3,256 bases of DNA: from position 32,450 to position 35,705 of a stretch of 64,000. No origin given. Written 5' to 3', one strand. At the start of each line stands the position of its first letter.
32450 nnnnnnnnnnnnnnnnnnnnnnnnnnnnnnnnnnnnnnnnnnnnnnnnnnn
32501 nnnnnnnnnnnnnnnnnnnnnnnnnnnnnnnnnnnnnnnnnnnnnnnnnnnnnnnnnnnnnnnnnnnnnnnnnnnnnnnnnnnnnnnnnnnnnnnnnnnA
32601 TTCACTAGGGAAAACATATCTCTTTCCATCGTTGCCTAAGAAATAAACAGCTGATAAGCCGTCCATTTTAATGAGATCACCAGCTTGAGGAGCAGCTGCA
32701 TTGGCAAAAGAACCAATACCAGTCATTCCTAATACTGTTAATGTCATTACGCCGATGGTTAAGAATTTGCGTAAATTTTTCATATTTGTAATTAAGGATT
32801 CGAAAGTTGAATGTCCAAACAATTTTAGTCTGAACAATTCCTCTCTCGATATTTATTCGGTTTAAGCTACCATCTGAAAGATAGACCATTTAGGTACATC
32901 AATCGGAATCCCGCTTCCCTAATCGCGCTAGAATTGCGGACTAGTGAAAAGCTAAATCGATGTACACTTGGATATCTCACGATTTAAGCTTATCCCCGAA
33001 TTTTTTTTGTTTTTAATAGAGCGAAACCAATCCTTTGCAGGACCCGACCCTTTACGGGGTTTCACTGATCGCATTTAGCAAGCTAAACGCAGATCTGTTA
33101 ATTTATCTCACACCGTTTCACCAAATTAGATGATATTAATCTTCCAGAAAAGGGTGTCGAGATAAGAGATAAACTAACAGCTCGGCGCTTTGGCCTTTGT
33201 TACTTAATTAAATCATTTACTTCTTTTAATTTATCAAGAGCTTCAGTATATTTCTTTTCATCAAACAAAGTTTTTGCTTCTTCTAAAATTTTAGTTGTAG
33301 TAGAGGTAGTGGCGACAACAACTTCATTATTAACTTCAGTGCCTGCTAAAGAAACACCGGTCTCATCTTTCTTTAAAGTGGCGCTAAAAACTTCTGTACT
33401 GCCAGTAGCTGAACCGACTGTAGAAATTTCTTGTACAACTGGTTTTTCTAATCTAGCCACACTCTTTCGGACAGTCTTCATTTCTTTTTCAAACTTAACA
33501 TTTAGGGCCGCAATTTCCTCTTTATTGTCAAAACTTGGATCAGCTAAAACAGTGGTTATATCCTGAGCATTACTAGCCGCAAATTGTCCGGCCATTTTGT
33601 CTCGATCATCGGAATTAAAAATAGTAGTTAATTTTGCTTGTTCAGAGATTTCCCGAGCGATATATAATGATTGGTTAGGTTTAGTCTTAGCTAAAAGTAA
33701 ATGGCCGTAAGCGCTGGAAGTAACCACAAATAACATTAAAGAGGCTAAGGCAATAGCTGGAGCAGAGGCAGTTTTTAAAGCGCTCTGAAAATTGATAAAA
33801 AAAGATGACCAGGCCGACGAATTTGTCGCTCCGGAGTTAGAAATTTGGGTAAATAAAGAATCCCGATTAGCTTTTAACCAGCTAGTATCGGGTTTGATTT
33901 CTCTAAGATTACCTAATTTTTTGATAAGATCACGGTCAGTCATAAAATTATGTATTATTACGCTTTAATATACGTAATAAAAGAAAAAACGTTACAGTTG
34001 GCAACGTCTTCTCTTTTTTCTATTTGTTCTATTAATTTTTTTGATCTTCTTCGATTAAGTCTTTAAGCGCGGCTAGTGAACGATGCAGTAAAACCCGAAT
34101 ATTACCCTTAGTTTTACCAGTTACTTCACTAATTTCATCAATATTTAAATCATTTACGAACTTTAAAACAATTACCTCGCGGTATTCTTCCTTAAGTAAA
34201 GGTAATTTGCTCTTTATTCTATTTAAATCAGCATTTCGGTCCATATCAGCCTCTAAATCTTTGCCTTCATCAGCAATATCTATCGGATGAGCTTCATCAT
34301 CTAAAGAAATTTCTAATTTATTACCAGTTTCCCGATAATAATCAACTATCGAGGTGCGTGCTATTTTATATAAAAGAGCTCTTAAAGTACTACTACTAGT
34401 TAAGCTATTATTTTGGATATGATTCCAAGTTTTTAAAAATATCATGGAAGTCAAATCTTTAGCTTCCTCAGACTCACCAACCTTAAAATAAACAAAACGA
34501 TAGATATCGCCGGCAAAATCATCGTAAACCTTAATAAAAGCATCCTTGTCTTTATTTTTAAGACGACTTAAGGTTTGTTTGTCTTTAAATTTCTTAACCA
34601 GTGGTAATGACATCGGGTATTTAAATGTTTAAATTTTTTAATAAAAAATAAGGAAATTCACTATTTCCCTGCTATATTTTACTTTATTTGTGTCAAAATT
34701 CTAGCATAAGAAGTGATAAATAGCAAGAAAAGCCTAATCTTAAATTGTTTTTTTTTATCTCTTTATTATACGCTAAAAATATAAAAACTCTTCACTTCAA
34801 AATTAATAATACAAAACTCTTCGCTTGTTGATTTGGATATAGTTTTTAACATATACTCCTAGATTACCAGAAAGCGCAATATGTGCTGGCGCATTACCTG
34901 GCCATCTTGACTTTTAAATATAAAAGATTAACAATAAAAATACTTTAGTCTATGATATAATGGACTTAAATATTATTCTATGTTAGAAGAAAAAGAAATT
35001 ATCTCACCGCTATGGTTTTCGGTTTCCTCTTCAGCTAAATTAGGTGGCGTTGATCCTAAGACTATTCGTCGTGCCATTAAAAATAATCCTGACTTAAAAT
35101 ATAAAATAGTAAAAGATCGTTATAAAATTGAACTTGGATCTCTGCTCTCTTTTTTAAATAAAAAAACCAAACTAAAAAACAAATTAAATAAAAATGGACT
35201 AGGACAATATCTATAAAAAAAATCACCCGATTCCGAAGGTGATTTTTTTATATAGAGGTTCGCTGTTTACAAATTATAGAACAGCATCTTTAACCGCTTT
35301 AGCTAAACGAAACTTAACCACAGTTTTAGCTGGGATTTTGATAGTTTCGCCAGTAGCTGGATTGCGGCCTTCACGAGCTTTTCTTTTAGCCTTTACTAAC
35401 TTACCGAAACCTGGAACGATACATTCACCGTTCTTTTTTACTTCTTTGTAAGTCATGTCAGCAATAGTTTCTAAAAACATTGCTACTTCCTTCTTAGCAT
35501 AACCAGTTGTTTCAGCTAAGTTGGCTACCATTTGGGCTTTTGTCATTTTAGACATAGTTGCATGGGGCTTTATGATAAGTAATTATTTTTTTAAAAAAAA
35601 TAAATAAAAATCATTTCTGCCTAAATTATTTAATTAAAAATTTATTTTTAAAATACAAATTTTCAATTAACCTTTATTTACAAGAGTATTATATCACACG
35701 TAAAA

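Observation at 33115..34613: ECF sigma / anti-sigma-like pair directly upstream of the leader and surface-protein gene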

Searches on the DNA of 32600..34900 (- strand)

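Call 7: search_rna_families(source=window, start=32600, end=34900, threshold=evalue, max_evalue=10)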
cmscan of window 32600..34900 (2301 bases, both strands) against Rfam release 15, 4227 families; matches with E-value up to 10: 9.
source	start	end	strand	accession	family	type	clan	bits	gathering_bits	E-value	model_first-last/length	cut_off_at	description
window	34245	34303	-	RF01304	sR5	Gene; snRNA; snoRNA; CD-box;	-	22.5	40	0.02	1-53/53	no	Small nucleolar RNA sR5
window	34645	34741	-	RF04134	MIR7504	Gene; miRNA;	-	20.2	83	2.9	1-124/124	no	MIR7504 microRNA precursor family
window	33784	33842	+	RF02539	SNOR75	Gene; snRNA; snoRNA; CD-box;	-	18.8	50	3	1-87/87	no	Plant small nucleolar RNA SNOR75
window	34243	34305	-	RF00274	SNORD57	Gene; snRNA; snoRNA; CD-box;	CL00058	18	47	2.5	1-72/72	no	Small nucleolar RNA SNORD57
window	34662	34733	+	RF03664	MIR6288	Gene; miRNA;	-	17.7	74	5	1-92/92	no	MIR6288 microRNA precursor family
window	33948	34029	-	RF01638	ceN48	Gene; snRNA; snoRNA; HACA-box;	-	15.9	70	9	1-125/125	no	Caenorhabditis snoRNA ceN48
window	34211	34231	-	RF00180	REN-SRE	Cis-reg;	-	15.2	41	1.9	1-27/37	no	Renin stability regulatory element (REN-SRE)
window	34188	34229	+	RF02108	DLEU2_4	Gene; lncRNA;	-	14.8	40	9.8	1-58/58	no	Deleted in lymphocytic leukemia 2 conserved region 4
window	34244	34304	-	RF01310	sR7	Gene; snRNA; snoRNA; CD-box;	-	13.9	37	5.1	1-57/57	no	Small nucleolar RNA sR7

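Call 74: search_rna_families(source=L010, start=8800, end=9450, threshold=evalue, max_evalue=10)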
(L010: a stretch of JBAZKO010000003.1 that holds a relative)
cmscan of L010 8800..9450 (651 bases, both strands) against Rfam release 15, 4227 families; matches with E-value up to 10: 1.
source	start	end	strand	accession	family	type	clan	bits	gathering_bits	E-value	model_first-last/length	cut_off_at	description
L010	9276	9295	+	RF01072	TMV_UPD-PK3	Cis-reg;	-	12.2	34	3.5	1-31/31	no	Pseudoknot of upstream pseudoknot domain (UPD) of the 3'UTR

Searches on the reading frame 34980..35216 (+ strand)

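Call 3: search_protein_families(library=pfam, proteins=[window:34980-35216:+], max_evalue=0.01)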
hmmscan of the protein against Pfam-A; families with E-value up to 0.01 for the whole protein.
window:34980-35216:+ (78 aa): 1 family
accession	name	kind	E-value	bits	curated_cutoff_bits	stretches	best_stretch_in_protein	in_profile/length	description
PF12728.13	HTH_17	-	0.0031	18.2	27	1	12-62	1-50/51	Helix-turn-helix domain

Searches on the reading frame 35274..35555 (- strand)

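Call 3: search_protein_families(library=pfam, proteins=[window:35274-35555:-], max_evalue=0.01)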
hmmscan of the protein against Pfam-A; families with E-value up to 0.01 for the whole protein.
window:35274-35555:- (93 aa): 1 family
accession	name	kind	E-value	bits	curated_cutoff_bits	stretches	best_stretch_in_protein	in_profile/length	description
PF00216.26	Bac_DNA_binding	-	9.5e-28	96.7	22.4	1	4-92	1-89/90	Bacterial DNA-binding protein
